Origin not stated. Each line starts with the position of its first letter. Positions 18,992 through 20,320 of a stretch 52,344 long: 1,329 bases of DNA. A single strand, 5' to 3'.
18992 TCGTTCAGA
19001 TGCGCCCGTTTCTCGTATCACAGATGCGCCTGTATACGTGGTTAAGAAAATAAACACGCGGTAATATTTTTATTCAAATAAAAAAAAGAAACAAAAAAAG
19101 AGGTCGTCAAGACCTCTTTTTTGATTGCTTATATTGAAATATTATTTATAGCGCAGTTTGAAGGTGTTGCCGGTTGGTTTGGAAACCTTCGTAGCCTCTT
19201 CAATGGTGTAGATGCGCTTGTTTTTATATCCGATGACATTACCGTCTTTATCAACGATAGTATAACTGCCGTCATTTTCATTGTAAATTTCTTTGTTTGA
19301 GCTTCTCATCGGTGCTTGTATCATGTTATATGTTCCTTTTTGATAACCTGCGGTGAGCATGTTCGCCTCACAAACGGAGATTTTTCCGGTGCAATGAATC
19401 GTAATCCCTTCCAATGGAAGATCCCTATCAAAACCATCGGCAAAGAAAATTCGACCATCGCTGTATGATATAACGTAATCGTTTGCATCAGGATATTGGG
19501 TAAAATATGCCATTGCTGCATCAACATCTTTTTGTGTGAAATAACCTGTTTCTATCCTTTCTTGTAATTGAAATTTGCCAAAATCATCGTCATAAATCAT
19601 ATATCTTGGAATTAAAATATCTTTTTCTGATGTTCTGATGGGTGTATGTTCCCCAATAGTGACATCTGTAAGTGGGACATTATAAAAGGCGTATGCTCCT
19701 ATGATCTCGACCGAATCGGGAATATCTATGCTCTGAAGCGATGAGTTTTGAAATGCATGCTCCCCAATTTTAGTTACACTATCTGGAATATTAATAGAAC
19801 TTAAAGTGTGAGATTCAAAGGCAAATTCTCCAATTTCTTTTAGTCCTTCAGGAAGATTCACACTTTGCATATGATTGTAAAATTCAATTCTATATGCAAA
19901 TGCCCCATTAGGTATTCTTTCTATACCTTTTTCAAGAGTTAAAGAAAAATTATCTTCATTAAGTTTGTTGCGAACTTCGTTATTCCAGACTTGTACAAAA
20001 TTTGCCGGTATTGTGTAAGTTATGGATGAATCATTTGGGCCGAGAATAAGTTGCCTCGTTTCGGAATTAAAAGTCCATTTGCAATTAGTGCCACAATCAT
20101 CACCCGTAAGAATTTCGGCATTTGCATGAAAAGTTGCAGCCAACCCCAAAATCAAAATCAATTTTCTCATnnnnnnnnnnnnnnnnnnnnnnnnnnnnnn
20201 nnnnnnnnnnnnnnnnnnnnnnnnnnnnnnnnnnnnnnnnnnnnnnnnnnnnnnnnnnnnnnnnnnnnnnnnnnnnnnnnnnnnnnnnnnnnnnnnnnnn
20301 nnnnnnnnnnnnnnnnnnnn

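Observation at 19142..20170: Conserved hydrophilic 25-aa C-terminal tail shared by secreted paralogs: candidate new sorting/anchoring tag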

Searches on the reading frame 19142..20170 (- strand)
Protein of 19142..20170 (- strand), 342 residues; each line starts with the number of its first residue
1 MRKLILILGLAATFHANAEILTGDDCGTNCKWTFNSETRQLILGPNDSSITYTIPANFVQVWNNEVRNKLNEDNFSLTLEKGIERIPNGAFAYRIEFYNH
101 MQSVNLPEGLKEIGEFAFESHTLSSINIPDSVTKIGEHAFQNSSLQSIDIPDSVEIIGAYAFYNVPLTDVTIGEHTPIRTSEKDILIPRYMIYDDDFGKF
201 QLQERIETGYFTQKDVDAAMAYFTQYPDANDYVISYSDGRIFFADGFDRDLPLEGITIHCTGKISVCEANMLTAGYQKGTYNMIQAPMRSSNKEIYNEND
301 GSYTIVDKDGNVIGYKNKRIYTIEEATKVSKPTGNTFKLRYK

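Call 10: search_protein_families(library=pfam, proteins=[window:19142-20170:-], max_evalue=1)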
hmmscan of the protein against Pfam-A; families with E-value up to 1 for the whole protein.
window:19142-20170:- (342 aa): 2 families
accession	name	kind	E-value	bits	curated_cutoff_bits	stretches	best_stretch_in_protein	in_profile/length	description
PF13306.12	LRR_5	-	1.6e-22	80.2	27.7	1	76-175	15-111/127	BspA type Leucine rich repeat region (6 copies)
PF24893.1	DUF7743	-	0.038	14.1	27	1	270-323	49-98/120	Domain of unknown function (DUF7743)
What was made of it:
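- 19142..20170 (-): Tail-bearing gene given in the finding: a 342-aa secreted BspA-type LRR protein. Pfam LRR_5 hit, E=1.6e-22, residues 76-175 (call 10).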

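Call 11: search_protein_families(library=ncbifam, proteins=[window:19142-20170:-], max_evalue=1)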
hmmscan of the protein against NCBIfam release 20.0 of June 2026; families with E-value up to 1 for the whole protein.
window:19142-20170:- (342 aa): 2 families
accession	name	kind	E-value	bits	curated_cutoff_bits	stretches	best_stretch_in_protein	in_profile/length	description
NF047961.1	adhesin_HupY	equivalog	2.2e-11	42.6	1250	1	100-168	187-256/978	leucine-rich repeat adhesin HupY/LrrG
NF045861.1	glide_Gli349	exception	5.4e-07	26.6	1750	2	104-148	2705-2749/3169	gliding machinery surface structure protein Gli349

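Call 15: find_homologous_proteins(query=window:19142-20170:-)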
Query window:19142-20170:- (342 aa): 815 proteins with E <= 0.001 among 2161 candidates; the best 120 are listed.
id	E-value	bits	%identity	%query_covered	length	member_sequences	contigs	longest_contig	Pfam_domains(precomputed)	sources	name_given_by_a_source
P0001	9.2e-231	783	100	100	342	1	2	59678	PF13306.13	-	-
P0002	7.6e-55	204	44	28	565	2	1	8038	PF21764.4,PF13306.13,PF26182.1,PF21461.4,PF05725.19,PF22359.3,PF02368.25,PF26918.1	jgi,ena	-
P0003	8.3e-48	181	43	28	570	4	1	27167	PF13306.13,PF00207.29,PF05725.19,PF13855.13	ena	-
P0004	3.1e-45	173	33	33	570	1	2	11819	PF23454.2,PF13306.13,PF05725.19,PF13855.13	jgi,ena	jgi:hypothetical protein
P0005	5.0e-44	169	37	38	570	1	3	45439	PF23454.2,PF13306.13,PF05725.19,PF13855.13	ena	-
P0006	9.2e-43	165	38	38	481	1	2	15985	PF23454.2,PF13306.13,PF05725.19,PF13855.13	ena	-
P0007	1.2e-42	164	36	38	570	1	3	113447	PF23454.2,PF13306.13,PF05725.19,PF13855.13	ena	-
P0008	3.2e-42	163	38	38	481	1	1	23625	PF23454.2,PF13306.13,PF05725.19,PF13855.13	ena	-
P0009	5.0e-41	159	33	71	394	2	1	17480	PF13306.13,PF13855.13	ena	-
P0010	5.1e-41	159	34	42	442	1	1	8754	PF23454.2,PF13306.13,PF05725.19,PF13855.13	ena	-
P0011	1.5e-40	158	34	42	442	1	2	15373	PF23454.2,PF13306.13,PF05725.19,PF13855.13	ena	-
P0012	1.5e-40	158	34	42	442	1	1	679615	PF23454.2,PF13306.13,PF05725.19,PF13855.13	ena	-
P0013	1.5e-40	158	34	42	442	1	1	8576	PF23454.2,PF13306.13,PF05725.19,PF13855.13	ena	-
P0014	1.5e-40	158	34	42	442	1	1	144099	PF23454.2,PF13306.13,PF05725.19,PF13855.13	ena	-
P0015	1.5e-40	158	34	42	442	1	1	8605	PF23454.2,PF13306.13,PF05725.19,PF13855.13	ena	-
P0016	1.5e-40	158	34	42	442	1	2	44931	PF23454.2,PF13306.13,PF05725.19,PF13855.13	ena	-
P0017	1.5e-40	158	34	42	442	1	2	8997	PF23454.2,PF13306.13,PF05725.19,PF13855.13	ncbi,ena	-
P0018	1.5e-40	158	34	42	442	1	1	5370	PF23454.2,PF13306.13,PF05725.19,PF13855.13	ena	-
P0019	1.5e-40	158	34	42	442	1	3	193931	PF23454.2,PF13306.13,PF05725.19,PF13855.13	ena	-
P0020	1.5e-40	158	34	42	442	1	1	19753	PF23454.2,PF13306.13,PF05725.19,PF13855.13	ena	-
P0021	1.8e-40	157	34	32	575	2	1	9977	PF13306.13,PF13855.13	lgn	-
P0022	2.7e-40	157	34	42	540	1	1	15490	PF23454.2,PF13306.13,PF05725.19,PF13855.13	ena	-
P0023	3.0e-40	157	39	32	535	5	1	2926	PF23454.2,PF13306.13,PF05725.19,PF13855.13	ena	-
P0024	3.8e-40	156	39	36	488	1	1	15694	PF23454.2,PF13306.13,PF05725.19,PF13855.13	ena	-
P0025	1.1e-39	155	31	43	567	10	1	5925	PF13306.13,PF13855.13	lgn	-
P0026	1.1e-39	155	34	100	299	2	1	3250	PF13306.13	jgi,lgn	-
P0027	2.0e-39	154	39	37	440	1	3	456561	PF23454.2,PF13306.13,PF05725.19,PF13855.13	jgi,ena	-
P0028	2.1e-39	154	52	18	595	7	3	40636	PF13306.13,PF00404.25,PF05725.19,PF13855.13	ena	-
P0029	2.4e-39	154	39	38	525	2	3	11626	PF13306.13,PF13855.13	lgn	-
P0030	3.9e-39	153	42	26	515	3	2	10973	PF13306.13,PF13855.13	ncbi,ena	-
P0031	2.9e-38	150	43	28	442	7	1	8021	PF23454.2,PF13306.13,PF05725.19,PF13855.13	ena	-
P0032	3.6e-38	150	30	42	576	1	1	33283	PF13306.13,PF12799.14,PF13855.13,PF23952.2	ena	-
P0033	4.1e-38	150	33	42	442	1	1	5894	PF23454.2,PF13306.13,PF05725.19,PF13855.13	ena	-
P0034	1.7e-37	147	35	46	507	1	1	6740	PF13306.13,PF13855.13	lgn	-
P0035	3.0e-37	147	39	32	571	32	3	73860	PF13306.13,PF13855.13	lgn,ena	-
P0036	3.9e-37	146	33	77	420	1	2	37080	PF13306.13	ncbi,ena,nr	ncbi:MAG: leucine-rich repeat domain-containing protein [Alphaproteobacteria bacterium]|nr:leucine-r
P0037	5.2e-37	146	40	28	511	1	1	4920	PF13306.13,PF05725.19,PF12799.14,PF13855.13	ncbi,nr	ncbi:MAG: leucine-rich repeat protein, partial [Ruminococcus sp.]|nr:leucine-rich repeat protein [Ru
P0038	5.4e-37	146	38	38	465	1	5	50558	PF23454.2,PF13306.13,PF05725.19,PF13855.13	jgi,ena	-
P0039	7.1e-37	145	38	38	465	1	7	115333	PF23454.2,PF13306.13,PF05725.19,PF13855.13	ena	-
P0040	7.1e-37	145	38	38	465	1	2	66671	PF23454.2,PF13306.13,PF05725.19,PF13855.13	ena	-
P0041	1.1e-36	145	38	38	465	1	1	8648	PF23454.2,PF13306.13,PF05725.19,PF13855.13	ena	-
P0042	1.7e-36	144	45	29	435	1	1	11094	PF23454.2,PF13306.13,PF05725.19,PF13855.13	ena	-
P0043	1.9e-36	144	35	40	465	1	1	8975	PF23454.2,PF13306.13,PF05725.19,PF13855.13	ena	-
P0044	3.0e-36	143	37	42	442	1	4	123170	PF23454.2,PF13306.13,PF05725.19,PF13855.13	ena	-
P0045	3.0e-36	143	51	22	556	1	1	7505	PF19190.7,PF13306.13,PF13004.14,PF13855.13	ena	-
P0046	3.5e-36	143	31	46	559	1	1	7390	PF13306.13,PF05725.19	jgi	jgi:TolB-like protein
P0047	3.8e-36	143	38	29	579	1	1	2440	PF13306.13,PF13855.13,PF23952.2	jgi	-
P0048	3.9e-36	143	31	46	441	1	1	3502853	PF23454.2,PF13306.13,PF05725.19,PF13855.13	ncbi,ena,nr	ncbi:MAG TPA: leucine-rich repeat domain-containing protein [Clostridiales bacterium]|nr:leucine-ric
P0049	4.1e-36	143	49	21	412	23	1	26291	PF23454.2,PF13306.13,PF05725.19,PF13855.13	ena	-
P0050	4.8e-36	143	36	33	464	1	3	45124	PF23454.2,PF13306.13,PF05725.19,PF13855.13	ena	-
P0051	5.1e-36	143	38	38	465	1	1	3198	PF23454.2,PF13306.13,PF05725.19,PF13855.13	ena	-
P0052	6.2e-36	142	34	42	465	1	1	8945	PF23454.2,PF13306.13,PF05725.19,PF13855.13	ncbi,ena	-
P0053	7.3e-36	142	37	38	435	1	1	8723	PF23454.2,PF13306.13,PF05725.19,PF13855.13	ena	-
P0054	7.6e-36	142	47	25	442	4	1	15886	PF23454.2,PF13306.13,PF05725.19,PF13855.13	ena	-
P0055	8.3e-36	142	38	41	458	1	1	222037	PF23454.2,PF13306.13,PF05725.19,PF13855.13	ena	-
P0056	8.6e-36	142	36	42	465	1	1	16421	PF23454.2,PF13306.13,PF05725.19,PF13855.13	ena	-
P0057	1.3e-35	141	39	37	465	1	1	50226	PF23454.2,PF13306.13,PF05725.19,PF13855.13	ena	-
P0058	1.4e-35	141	35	33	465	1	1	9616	PF23454.2,PF13306.13,PF05725.19,PF13855.13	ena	-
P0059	1.4e-35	141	43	28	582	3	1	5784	PF13306.13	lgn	-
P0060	1.5e-35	141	36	33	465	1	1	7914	PF23454.2,PF13306.13,PF05725.19,PF13855.13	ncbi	-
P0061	2.0e-35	141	37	42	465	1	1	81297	PF23454.2,PF13306.13,PF05725.19,PF13855.13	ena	-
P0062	2.3e-35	140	34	42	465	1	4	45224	PF23454.2,PF13306.13,PF05725.19,PF13855.13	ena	-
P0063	2.6e-35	140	36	36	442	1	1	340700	PF23454.2,PF13306.13,PF05725.19,PF13855.13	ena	-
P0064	3.0e-35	140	34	42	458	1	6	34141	PF23454.2,PF13306.13,PF05725.19,PF13855.13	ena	-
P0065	4.2e-35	140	43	24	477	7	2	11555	PF23454.2,PF13306.13,PF05725.19,PF13855.13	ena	-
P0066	4.3e-35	140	38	34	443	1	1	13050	PF13306.13,PF05725.19,PF13855.13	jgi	-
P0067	5.1e-35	139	34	42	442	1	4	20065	PF23454.2,PF13306.13,PF05725.19,PF13855.13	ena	-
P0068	5.5e-35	139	34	42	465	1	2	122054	PF23454.2,PF13306.13,PF05725.19,PF13855.13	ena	-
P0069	5.5e-35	139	34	42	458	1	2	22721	PF23454.2,PF13306.13,PF05725.19,PF13855.13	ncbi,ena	-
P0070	6.8e-35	139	35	33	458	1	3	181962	PF23454.2,PF13306.13,PF05725.19,PF13855.13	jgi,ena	-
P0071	9.8e-35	138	34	42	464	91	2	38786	PF23454.2,PF13306.13,PF05725.19,PF13855.13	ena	-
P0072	1.0e-34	138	34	42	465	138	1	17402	PF23454.2,PF13306.13,PF05725.19,PF13855.13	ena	-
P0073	1.1e-34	138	34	42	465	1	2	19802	PF23454.2,PF13306.13,PF05725.19,PF13855.13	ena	-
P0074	1.3e-34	138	35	33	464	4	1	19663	PF23454.2,PF13306.13,PF05725.19,PF13855.13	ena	-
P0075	1.5e-34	138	34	42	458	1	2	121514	PF23454.2,PF13306.13,PF05725.19,PF13855.13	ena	-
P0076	1.7e-34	138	35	33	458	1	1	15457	PF23454.2,PF13306.13,PF05725.19,PF13855.13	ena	-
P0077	2.0e-34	137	34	42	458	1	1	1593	PF23454.2,PF13306.13,PF05725.19,PF13855.13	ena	-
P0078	2.5e-34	137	36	42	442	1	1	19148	PF23454.2,PF13306.13,PF05725.19,PF13855.13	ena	-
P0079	2.7e-34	137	34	42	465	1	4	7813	PF23454.2,PF13306.13,PF05725.19,PF13855.13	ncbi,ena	-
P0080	2.9e-34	137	34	42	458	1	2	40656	PF23454.2,PF13306.13,PF05725.19,PF13855.13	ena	-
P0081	3.1e-34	137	45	21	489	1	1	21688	PF13306.13,PF05725.19,PF13855.13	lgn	-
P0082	4.3e-34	136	31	55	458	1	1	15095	PF23454.2,PF13306.13,PF05725.19,PF13855.13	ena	-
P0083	4.5e-34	136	38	33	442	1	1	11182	PF23454.2,PF13306.13,PF05725.19,PF13855.13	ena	-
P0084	4.6e-34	136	34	42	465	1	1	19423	PF23454.2,PF13306.13,PF05725.19,PF13855.13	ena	-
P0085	4.7e-34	136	34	42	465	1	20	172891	PF23454.2,PF13306.13,PF05725.19,PF13855.13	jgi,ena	-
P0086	5.2e-34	136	33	42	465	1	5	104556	PF23454.2,PF13306.13,PF05725.19,PF13855.13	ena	-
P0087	5.7e-34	136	43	25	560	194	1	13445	PF13306.13,PF13855.13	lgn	-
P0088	7.0e-34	136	34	42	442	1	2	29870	PF23454.2,PF13306.13,PF05725.19,PF13855.13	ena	-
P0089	1.1e-33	135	40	29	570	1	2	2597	PF00069.32,PF13306.13,PF13855.13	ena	-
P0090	1.1e-33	135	33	42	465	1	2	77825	PF23454.2,PF13306.13,PF05725.19,PF13855.13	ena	-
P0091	1.2e-33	135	43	24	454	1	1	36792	PF23454.2,PF13306.13,PF05725.19,PF13855.13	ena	-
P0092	1.3e-33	135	36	42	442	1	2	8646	PF23454.2,PF13306.13,PF05725.19,PF13855.13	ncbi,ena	-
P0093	1.7e-33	134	37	27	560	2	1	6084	PF13306.13,PF13855.13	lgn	-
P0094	1.8e-33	134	35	42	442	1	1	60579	PF23454.2,PF13306.13,PF05725.19,PF13855.13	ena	-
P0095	2.2e-33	134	36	42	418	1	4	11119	PF13306.13,PF05725.19,PF13855.13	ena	-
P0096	2.4e-33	134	37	41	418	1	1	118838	PF13306.13,PF05725.19,PF13855.13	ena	-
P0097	3.3e-33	133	35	41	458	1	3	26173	PF23454.2,PF13306.13,PF13855.13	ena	-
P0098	3.3e-33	133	36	42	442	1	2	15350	PF23454.2,PF13306.13,PF05725.19,PF13855.13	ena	-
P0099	4.2e-33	133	36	42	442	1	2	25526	PF23454.2,PF13306.13,PF05725.19,PF13855.13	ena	-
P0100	4.6e-33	133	37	46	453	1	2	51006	PF23454.2,PF13306.13,PF05725.19,PF13855.13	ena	-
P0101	5.0e-33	133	31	85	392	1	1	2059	PF13306.13,PF13855.13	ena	-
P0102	5.8e-33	133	36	37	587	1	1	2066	PF13306.13,PF13855.13,PF23952.2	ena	-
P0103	5.8e-33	133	42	29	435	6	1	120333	PF23454.2,PF13306.13,PF05725.19,PF13855.13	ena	-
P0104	8.6e-33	132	42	28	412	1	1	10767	PF23454.2,PF13306.13,PF05725.19,PF13855.13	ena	-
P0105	9.0e-33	132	28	70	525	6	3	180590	PF13306.13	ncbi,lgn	-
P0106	1.0e-32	132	34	42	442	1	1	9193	PF23454.2,PF13306.13,PF05725.19,PF13855.13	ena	-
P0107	1.3e-32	131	41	29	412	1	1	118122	PF23454.2,PF13306.13,PF05725.19,PF13855.13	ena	-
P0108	1.3e-32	131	34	42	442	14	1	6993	PF23454.2,PF13306.13,PF05725.19,PF13855.13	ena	-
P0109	1.3e-32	131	38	25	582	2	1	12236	PF13306.13,PF00404.25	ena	-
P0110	1.5e-32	131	40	29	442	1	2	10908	PF23454.2,PF13306.13,PF05725.19,PF13855.13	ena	-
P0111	1.8e-32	131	35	33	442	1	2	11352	PF23454.2,PF13306.13,PF05725.19,PF13855.13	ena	-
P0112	1.9e-32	131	34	42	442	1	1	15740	PF23454.2,PF13306.13,PF05725.19,PF13855.13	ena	-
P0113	2.3e-32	131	36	33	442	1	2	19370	PF23454.2,PF13306.13,PF05725.19,PF13855.13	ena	-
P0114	2.4e-32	131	34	42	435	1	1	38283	PF23454.2,PF13306.13,PF05725.19,PF13855.13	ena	-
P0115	2.4e-32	131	35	42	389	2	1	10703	PF13306.13,PF05725.19,PF13855.13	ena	-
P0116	2.4e-32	131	35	33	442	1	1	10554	PF23454.2,PF13306.13,PF05725.19,PF13855.13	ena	-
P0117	2.5e-32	130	34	42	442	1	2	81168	PF23454.2,PF13306.13,PF05725.19,PF13855.13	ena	-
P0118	2.6e-32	130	35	42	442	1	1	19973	PF23454.2,PF13306.13,PF05725.19,PF13855.13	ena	-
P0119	2.6e-32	130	34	42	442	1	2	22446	PF23454.2,PF13306.13,PF05725.19,PF13855.13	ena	-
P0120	2.7e-32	130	34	42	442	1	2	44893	PF23454.2,PF13306.13,PF05725.19,PF13855.13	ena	-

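Call 45: predict_structure(alignment_id=A3)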
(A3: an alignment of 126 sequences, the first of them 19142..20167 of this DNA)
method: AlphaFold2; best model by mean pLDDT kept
length: 341 residues; sequences in the alignment: 126
mean_pLDDT: 76.9   pTM: 0.67
mean pLDDT of the five models: 76.9, 75.4, 75.1, 74.0, 73.4
residues with pLDDT >= 90: 111; 70-90: 138; 50-70: 44; < 50: 48
segments of 3 or more residues with pLDDT < 50: 181-200, 225-249
pLDDT, mean of each block of 10 residues (from residue 1): 79 81 90 94 89 76 87 94 93 78 96 94 96 94 94 90 90 73 39 44 61 70 47 34 44 75 81 73 66 83 87 83 74 67 50
secondary structure, 60 per line:
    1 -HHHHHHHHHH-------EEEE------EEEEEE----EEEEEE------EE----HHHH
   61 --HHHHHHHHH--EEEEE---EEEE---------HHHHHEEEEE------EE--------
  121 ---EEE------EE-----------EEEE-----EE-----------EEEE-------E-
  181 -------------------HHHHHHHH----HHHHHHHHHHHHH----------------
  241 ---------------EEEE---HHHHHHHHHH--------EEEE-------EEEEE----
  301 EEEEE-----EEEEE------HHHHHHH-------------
elements in order: H2-11 E19-22 E29-34 E39-44 H57-60 H63-71 E74-78 E82-85 H95-99 E100-104 E124-126 E146-149 E168-171 H200-207 H212-224 E256-259 H263-272 E281-284 E292-296 E301-305 E311-315 H322-328
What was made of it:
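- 19226..19297 (-): Pre-tail YD-like beta-hairpin segment (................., residues 292-315). It is one of three alternative pre-tail contexts and is not part of the minimal tag. Strands 292-296, 301-305 and 311-315 in the model, pLDDT 83-87 (call 45).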

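Call 49: search_protein_families(library=pfam, alignment_id=A3, max_evalue=0.001)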
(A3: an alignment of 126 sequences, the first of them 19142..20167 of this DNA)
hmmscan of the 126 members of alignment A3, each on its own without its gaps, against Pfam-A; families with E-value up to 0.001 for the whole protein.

A. member 1, window:19142-20167:- (341 aa): 1 family
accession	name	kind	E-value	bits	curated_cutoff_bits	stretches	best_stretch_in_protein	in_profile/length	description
PF13306.12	LRR_5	-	1.6e-22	80.2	27.7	1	75-174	15-111/127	BspA type Leucine rich repeat region (6 copies)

B. families by the number of members that match (of 126 scanned): 11 families
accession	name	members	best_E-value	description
PF13306.12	LRR_5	95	1.5e-71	BspA type Leucine rich repeat region (6 copies)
PF13855.12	LRR_8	33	7.3e-15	Leucine rich repeat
PF05593.20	RHS_repeat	7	5.2e-11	RHS Repeat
PF05725.18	FNIP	5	2e-06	FNIP Repeat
PF12799.13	LRR_4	2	0.00022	Leucine Rich repeats (2 copies)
PF23952.1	LRR_EndoS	1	1.7e-06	Endo-beta-N-acetylglucosaminidase EndoS LRR domain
PF24164.1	TMP_N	1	4.9e-05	Tape measure protein N-terminal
PF12245.14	Big_3_2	1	0.00014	Bacterial Ig-like domain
PF10515.14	APP_amyloid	1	0.00015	Beta-amyloid precursor protein C-terminus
PF01596.23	Methyltransf_3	1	0.00028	O-methyltransferase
PF24646.2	DUF7640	1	0.00056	Domain of unknown function (DUF7640)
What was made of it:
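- On BspA-type LRR surface proteins (Pfam PF13306 LRR_5): the passenger, not the tail: 95 of 126 tail carriers match (call 49).
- Pfam LRR_5 is found in 95 of 126 carriers (call 49). About 75% of carriers share one passenger type, so family descent explains part of the distribution (call 49). 95 of 126 carriers are LRR_5 proteins (call 49).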

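Call 71: find_encoding_contigs(protein=window:19142-20170:-, flank=10000, max_places=4)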
Protein window:19142-20170:- (342 aa): 2 contigs read that carry it; 2 places shown.
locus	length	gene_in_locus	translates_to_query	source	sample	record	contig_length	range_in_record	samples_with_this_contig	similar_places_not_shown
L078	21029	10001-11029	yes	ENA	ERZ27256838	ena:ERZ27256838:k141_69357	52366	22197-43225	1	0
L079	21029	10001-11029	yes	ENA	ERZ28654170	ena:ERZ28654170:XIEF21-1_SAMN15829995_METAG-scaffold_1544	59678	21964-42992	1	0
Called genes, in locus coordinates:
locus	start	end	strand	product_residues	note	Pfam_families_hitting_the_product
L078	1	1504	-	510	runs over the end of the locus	PF14400:Transglut_i_TM, PF14402:7TM_transglut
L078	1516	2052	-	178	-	PF05618:RimB-like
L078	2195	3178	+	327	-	-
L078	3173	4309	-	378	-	PF04966:OprB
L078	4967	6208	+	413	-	PF13173:AAA_14, PF13635:DUF4143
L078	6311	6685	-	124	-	-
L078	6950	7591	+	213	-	PF01330:RuvA_N, PF14520:HHH_5, PF07499:RuvA_C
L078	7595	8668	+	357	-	PF06068:TIP49 (weak), PF01078:Mg_chelatase (faint), PF05496:RuvB_N, PF00004:AAA, PF07728:AAA_5 (weak), PF13173:AAA_14 (weak), PF17864:AAA_lid_4, PF05491:WHD_RuvB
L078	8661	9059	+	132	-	PF13279:4HBT_2, PF03061:4HBT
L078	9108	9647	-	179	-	-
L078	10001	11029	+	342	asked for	PF13306:LRR_5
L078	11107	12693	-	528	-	-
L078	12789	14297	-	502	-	PF00587:tRNA-synt_2b, PF03129:HGTP_anticodon, PF09180:ProRS-C_1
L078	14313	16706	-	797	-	PF01588:tRNA_bind, PF03483:B3_4, PF03484:B5, PF17759:tRNA_synthFbeta, PF03147:FDX-ACB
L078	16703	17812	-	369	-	PF02912:Phe_tRNA-synt_N, PF01409:tRNA-synt_2d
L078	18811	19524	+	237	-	PF13306:LRR_5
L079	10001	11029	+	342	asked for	PF13306:LRR_5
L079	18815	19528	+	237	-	PF13306:LRR_5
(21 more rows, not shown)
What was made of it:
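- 19142..20170 (-): The same gene was called on two ENA metagenome contigs (call 71).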
